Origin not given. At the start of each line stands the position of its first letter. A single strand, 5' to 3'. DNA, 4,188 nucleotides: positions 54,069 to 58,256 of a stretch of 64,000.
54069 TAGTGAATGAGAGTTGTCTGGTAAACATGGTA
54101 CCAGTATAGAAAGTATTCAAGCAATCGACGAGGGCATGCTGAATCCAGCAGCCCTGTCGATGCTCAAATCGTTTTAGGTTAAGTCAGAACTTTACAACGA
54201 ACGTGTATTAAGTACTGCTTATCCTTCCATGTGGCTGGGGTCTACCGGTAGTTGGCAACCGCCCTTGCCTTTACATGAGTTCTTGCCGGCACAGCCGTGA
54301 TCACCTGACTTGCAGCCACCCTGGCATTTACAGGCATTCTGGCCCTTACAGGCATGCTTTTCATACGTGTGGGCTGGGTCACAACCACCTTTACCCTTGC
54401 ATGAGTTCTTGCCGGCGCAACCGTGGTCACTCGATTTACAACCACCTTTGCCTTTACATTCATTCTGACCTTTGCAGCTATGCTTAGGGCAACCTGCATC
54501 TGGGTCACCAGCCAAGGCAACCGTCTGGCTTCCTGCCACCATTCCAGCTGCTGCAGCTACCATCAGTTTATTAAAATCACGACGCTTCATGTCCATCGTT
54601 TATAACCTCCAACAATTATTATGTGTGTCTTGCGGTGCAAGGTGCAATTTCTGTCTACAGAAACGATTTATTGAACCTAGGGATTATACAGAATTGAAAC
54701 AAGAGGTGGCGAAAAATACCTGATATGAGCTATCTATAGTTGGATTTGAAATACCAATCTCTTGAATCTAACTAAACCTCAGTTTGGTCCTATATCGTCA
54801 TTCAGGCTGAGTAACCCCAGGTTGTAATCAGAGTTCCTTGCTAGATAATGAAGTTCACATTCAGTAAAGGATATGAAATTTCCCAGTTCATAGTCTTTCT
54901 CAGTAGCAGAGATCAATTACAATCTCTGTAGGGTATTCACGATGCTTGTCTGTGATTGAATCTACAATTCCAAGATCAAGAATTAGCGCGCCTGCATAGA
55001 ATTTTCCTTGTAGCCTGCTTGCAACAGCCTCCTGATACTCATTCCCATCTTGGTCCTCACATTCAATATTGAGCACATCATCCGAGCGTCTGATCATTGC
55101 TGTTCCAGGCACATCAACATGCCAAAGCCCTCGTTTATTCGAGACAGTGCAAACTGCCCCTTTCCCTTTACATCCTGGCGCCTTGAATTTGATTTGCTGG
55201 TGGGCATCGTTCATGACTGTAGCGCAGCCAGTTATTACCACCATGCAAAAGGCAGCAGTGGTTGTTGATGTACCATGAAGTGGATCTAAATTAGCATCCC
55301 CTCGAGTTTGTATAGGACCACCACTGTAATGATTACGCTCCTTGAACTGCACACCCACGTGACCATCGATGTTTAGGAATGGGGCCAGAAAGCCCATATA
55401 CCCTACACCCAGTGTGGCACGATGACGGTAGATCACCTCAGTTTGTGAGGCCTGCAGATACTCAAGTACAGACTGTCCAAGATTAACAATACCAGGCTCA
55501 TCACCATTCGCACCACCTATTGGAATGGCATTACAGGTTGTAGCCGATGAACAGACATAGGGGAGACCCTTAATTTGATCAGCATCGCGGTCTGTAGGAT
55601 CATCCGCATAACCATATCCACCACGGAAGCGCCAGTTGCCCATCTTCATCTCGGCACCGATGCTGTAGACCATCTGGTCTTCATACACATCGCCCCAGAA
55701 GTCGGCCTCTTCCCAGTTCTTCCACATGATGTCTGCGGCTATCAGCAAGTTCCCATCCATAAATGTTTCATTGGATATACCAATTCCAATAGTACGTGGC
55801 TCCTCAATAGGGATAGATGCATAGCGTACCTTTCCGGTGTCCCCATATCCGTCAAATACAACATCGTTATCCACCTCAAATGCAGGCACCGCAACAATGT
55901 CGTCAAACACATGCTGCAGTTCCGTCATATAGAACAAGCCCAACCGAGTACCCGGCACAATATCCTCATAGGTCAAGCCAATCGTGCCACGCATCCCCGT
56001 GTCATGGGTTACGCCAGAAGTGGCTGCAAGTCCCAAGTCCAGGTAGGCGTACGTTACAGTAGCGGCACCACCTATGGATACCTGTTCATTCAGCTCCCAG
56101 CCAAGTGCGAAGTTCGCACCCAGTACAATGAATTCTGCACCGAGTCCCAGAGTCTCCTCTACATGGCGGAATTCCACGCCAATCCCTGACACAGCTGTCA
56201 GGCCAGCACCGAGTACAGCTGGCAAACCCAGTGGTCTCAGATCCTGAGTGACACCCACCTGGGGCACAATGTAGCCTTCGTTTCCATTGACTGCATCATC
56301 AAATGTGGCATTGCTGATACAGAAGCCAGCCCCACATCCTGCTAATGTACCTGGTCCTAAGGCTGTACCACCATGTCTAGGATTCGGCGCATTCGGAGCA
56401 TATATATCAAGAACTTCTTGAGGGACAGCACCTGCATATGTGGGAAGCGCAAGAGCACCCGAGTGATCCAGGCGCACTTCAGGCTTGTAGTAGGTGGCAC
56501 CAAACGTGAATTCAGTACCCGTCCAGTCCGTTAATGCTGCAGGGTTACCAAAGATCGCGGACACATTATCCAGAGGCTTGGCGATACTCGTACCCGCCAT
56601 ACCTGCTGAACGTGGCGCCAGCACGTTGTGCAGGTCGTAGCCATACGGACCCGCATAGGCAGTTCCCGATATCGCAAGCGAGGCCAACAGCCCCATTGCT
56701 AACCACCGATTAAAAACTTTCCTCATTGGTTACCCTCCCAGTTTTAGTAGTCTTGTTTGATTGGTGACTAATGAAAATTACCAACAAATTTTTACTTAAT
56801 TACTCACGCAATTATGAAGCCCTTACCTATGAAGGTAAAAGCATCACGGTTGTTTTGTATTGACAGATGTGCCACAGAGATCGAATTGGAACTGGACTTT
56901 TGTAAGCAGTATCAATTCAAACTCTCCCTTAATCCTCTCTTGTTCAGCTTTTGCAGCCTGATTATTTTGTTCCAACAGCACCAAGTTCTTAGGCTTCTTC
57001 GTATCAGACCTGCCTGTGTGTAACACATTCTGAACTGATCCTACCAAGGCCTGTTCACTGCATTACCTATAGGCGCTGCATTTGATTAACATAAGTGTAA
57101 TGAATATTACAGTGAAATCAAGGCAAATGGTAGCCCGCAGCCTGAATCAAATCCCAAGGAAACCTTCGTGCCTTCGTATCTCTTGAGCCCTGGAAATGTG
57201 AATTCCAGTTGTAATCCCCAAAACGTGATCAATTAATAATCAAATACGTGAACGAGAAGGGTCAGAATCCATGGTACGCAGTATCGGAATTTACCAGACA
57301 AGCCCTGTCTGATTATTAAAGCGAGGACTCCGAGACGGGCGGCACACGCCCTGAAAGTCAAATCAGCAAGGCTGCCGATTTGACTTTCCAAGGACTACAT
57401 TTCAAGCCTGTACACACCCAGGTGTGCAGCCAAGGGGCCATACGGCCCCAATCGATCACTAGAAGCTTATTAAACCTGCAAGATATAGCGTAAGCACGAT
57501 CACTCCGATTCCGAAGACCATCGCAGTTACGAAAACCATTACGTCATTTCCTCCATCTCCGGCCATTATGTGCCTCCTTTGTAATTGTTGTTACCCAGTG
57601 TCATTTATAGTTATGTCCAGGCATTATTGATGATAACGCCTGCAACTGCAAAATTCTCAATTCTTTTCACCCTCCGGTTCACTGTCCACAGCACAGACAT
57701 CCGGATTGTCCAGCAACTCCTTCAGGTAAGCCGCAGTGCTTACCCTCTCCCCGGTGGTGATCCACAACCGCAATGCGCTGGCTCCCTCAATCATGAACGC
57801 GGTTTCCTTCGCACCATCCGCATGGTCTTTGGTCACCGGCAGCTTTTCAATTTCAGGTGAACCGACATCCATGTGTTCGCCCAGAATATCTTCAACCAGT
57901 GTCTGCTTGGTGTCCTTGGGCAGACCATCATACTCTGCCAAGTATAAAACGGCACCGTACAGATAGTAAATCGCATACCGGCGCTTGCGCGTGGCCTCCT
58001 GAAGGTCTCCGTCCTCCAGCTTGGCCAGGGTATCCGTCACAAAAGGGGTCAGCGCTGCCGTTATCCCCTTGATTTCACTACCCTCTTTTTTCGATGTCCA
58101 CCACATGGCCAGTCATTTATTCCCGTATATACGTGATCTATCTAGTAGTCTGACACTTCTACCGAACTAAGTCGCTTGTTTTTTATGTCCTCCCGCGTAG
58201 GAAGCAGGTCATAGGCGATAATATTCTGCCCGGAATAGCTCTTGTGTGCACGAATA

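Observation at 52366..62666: Ten-kilobase co-directional array linking an AlkB-like hydroxylase, three GST paralogues, micro-membrane-proteins and the metallophore cassette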

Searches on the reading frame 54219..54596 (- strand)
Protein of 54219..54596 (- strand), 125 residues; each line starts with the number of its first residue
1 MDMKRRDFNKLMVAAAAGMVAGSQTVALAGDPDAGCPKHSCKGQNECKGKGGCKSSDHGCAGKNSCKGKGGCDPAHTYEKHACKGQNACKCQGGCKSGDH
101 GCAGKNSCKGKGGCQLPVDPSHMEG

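Call 4: search_protein_families(library=pfam, proteins=[window:54219-54596:-], max_evalue=0.01)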
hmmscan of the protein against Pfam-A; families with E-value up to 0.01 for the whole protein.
window:54219-54596:- (125 aa): 1 family
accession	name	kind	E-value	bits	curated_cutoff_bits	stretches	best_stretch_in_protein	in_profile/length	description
PF24646.2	DUF7640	-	0.0013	19.5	28.1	1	39-111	12-87/121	Domain of unknown function (DUF7640)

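Call 5: search_protein_families(library=ncbifam, proteins=[window:54219-54596:-], max_evalue=0.01)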
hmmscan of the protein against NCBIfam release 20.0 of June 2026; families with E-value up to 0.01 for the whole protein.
window:54219-54596:- (125 aa): 1 family
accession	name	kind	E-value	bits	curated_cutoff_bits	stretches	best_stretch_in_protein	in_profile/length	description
NF050166.1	Cu_RiPP_BufA2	equivalog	1.5e-13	50.7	60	2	12-70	4-62/79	BufA2 family periplasmic bufferin-type metallophore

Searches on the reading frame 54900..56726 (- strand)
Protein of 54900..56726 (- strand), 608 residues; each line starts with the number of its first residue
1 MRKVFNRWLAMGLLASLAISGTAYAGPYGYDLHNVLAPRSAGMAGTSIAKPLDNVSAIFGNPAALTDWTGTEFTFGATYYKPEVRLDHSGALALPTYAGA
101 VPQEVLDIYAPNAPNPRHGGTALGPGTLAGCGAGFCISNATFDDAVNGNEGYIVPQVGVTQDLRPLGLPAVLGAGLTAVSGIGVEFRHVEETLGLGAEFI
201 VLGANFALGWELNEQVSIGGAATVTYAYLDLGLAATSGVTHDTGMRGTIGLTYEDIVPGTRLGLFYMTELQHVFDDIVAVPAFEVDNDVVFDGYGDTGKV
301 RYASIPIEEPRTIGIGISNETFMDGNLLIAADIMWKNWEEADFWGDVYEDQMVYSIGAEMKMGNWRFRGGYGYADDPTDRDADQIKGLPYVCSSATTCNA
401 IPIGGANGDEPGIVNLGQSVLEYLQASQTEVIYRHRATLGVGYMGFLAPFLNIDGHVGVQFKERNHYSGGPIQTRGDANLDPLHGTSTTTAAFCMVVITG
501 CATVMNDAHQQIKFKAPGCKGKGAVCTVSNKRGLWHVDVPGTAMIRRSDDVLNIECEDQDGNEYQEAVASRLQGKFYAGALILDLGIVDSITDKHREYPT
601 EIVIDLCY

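Call 4: search_protein_families(library=pfam, proteins=[window:54900-56726:-], max_evalue=0.01)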
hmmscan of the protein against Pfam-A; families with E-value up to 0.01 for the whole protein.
window:54900-56726:- (608 aa): 1 family
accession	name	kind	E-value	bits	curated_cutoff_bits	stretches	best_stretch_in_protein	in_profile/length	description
PF03349.22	Toluene_X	-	1.2e-08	34.3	29.7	1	41-379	23-345/421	Outer membrane protein transport protein (OMPP1/FadL/TodX)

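Call 5: search_protein_families(library=ncbifam, proteins=[window:54900-56726:-], max_evalue=0.01)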
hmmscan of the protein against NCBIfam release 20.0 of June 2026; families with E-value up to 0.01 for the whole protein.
window:54900-56726:- (608 aa): 1 family
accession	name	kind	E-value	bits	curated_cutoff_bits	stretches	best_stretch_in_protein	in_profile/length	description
NF053685.1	BamG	equivalog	0.00083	18.5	250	0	38-80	23-64/397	BamG family beta-barrel-assembly machinery protein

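Call 56: find_encoding_contigs(protein=window:54900-56726:-, flank=6000, max_places=4)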
Protein window:54900-56726:- (608 aa): no gene with exactly this product is on record in the collection.

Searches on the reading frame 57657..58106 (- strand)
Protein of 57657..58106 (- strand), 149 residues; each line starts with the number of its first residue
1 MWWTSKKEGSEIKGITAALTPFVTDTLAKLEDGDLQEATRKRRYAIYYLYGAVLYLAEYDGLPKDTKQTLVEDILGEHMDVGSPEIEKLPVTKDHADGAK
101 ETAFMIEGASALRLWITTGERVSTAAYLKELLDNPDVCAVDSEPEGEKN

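Call 4: search_protein_families(library=pfam, proteins=[window:57657-58106:-], max_evalue=0.01)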
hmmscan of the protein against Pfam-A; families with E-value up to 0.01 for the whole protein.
window:57657-58106:- (149 aa): 0 families

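Call 5: search_protein_families(library=ncbifam, proteins=[window:57657-58106:-], max_evalue=0.01)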
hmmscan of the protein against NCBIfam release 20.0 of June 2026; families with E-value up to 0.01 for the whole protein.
window:57657-58106:- (149 aa): 0 families

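Call 63: find_homologous_proteins(query=window:57657-58106:-, max_evalue=0.001)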
Query window:57657-58106:- (149 aa): 8 proteins with E <= 0.001 among 34 candidates.
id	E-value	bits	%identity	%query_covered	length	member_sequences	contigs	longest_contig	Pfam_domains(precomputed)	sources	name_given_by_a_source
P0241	1.7e-91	322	97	100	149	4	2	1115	-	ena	-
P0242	1.0e-81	290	88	100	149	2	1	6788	-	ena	-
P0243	9.8e-70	251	77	100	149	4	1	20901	-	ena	-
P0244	9.2e-57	209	69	97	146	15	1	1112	-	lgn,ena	-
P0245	2.0e-55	205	66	97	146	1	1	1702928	-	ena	-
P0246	2.6e-55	204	67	97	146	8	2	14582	-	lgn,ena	-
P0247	6.7e-55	203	68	97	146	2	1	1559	-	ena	-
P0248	9.4e-54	199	66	97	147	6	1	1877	-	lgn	-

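Call 69: predict_structure(alignment_id=A5)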
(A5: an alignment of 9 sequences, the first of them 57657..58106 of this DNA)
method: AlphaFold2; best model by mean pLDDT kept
length: 149 residues; sequences in the alignment: 9
mean_pLDDT: 82.6   pTM: 0.81
mean pLDDT of the five models: 82.6, 80.2, 79.7, 60.2, 57.2
residues with pLDDT >= 90: 58; 70-90: 69; 50-70: 11; < 50: 11
segments of 3 or more residues with pLDDT < 50: 140-149
pLDDT, mean of each block of 10 residues (from residue 1): 61 83 95 86 94 90 84 89 83 82 93 90 91 72 41
secondary structure, 60 per line:
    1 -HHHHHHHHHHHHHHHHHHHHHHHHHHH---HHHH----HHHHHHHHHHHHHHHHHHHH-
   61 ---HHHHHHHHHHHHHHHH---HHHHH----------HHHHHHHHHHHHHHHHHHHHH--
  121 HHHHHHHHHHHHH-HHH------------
elements in order: H2-28 H32-35 H40-59 H64-79 H83-87 H98-118 H121-133

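Call 71: search_protein_representatives(alignment_id=A5)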
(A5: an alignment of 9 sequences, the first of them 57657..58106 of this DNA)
Query: 9 sequences, 146 profile positions. Proteins with E-value up to 0.001 (for the whole library): 18; up to 1e-10: 7; up to 1e-30: 1. The best 18 are listed.
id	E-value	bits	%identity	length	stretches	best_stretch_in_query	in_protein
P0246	1.4e-84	297.5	-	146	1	1-146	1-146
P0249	1.4e-26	109.4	-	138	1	7-136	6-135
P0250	1.3e-20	90.1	-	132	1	2-123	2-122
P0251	1.5e-14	70.4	-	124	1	12-131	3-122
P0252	1.4e-12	64.0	-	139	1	1-131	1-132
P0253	2.1e-11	60.2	-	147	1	7-120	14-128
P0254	8.3e-11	58.2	-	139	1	2-129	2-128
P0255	6.5e-10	55.3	-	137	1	5-125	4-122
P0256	2.0e-09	53.8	-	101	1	3-88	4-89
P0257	2.7e-08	50.1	-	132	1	26-126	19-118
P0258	7.0e-08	48.7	-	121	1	22-133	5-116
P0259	2.7e-05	40.4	-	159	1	3-87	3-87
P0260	4.4e-05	39.7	-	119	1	13-87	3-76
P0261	5.9e-05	39.3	-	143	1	2-119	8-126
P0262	3.6e-04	36.7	-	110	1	9-97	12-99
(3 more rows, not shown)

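Call 73: fold_search(model_id=the predicted structure, library=pdb)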
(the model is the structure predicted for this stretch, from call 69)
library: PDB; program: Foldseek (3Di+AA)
matches with E <= 10: 227; with E <= 0.001: 0
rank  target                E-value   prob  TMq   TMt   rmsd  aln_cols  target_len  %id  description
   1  3pl7_A                7.9e-01  0.16  0.25  0.27  13.2       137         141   13  Crystal structure of Bcl-xL in complex with the BaxBH3 domain (released 2010-12-29)
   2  8ce1_C                1.6e+00  0.06  0.17  0.12  17.4       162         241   12  Cytochrome c maturation complex CcmABCD (released 2023-09-06)
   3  3iih                  1.8e+00  0.11  0.26  0.27  13.8       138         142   12  Crystal structure of mouse Bcl-xl (wt) at pH 6.0 (released 2010-04-14)
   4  4rv6_C                1.8e+00  0.09  0.22  0.12  17.4       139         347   14  Human ARTD1 (PARP1) catalytic domain in complex with inhibitor Rucaparib (released 2015-12-09)
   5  3pef_A                1.9e+00  0.15  0.25  0.16   9.5       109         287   16  Crystal structure of gamma-hydroxybutyrate dehydrogenase from Geobacter metallireducens in complex with NADP+ (released 2011-12-07)
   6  7ccl_A                2.2e+00  0.12  0.26  0.27  12.5       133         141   13  Crystal structure of human BFK (released 2021-06-23)
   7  8ux5_A                2.2e+00  0.08  0.21  0.09  13.7       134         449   14  OvsA M401Y/Q430N/A431F from Halomonas utahensis, a hercynine-binding variant with selenoneine-biosynthetic activity (released 2024-07-17)
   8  9oa1_Y                2.2e+00  0.07  0.21  0.16  18.1       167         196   14  Ecoli DnaB helicase and Phage Lambda loader P with ADP-Mg in a 6:5 stoichiometry ratio. (released 2025-07-16)
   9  5t3t_J                2.2e+00  0.06  0.16  0.18  13.4       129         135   14  Ebola virus VP30 CTD bound to nucleoprotein (released 2016-09-28)
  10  5oxk                  2.3e+00  0.06  0.19  0.10  12.5       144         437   10  PepTSt in complex with dipeptide Ala-Gln (released 2018-02-21)
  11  1ifa                  2.4e+00  0.12  0.28  0.27  10.5       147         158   10  THREE-DIMENSIONAL CRYSTAL STRUCTURE OF RECOMBINANT MURINE INTERFERON-BETA (released 1994-01-31)
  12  3ilc                  2.4e+00  0.09  0.24  0.25  13.6       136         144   12  Crystal structure of mouse Bcl-xl mutant (Y101A) at pH 6.0 (released 2010-04-14)
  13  4uxb_B                2.4e+00  0.08  0.21  0.12  14.2       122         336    9  Human ARTD1 (PARP1) - Catalytic domain in complex with inhibitor PJ34 (released 2015-09-02)
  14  7xy0_A                2.6e+00  0.14  0.31  0.25   8.5       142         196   13  HapR Double mutant Y76F, F171C (released 2023-02-22)
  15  5t3t_E                2.6e+00  0.06  0.17  0.18  13.5       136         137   17  Ebola virus VP30 CTD bound to nucleoprotein (released 2016-09-28)
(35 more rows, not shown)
